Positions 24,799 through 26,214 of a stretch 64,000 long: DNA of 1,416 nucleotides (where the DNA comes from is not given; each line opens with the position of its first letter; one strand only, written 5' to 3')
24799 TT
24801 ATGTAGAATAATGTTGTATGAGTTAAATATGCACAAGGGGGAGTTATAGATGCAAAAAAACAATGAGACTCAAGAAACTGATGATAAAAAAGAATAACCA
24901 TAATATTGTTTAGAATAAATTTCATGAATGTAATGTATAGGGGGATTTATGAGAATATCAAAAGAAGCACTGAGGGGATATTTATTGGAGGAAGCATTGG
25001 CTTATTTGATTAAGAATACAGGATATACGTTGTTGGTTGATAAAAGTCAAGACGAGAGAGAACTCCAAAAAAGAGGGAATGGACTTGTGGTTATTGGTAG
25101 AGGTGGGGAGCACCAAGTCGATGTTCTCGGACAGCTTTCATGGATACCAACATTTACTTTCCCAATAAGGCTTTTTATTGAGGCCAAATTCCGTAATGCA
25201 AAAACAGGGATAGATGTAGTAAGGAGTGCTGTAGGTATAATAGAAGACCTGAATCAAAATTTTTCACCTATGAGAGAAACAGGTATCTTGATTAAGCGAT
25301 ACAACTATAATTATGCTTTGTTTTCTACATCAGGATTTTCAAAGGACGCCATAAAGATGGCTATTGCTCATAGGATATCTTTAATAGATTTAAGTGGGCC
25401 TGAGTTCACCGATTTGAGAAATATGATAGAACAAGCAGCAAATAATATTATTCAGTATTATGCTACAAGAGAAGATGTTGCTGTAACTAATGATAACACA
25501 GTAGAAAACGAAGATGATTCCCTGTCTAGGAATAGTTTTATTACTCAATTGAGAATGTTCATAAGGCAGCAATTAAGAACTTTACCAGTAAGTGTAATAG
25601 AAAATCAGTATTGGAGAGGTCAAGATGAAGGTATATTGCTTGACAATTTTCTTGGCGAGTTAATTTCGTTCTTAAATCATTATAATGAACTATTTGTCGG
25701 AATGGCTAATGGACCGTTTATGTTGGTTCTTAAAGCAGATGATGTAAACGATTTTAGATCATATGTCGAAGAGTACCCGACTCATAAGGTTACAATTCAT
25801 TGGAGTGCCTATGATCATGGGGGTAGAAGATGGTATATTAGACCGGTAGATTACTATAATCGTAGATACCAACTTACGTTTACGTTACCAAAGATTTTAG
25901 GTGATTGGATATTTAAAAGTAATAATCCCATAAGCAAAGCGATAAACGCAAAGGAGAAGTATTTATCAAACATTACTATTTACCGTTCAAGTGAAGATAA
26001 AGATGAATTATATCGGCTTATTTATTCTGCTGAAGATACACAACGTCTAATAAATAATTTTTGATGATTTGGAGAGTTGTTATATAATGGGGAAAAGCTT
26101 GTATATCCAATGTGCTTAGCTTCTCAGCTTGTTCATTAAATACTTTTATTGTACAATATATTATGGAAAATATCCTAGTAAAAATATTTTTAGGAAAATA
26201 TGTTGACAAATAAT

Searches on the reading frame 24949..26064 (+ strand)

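Call 8: search_protein_families(library=padloc, proteins=[window:24949-26064:+], max_evalue=0.01)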
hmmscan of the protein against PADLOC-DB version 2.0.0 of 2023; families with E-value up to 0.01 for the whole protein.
window:24949-26064:+ (371 aa): 0 families

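Call 9: search_protein_families(library=pfam, proteins=[window:24949-26064:+], max_evalue=0.001)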
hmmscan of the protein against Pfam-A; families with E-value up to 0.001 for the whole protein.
window:24949-26064:+ (371 aa): 1 family
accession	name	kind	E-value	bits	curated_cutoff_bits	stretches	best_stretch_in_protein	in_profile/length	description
PF04471.18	Mrr_cat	-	0.00033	21.2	21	0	39-148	17-108/115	Restriction endonuclease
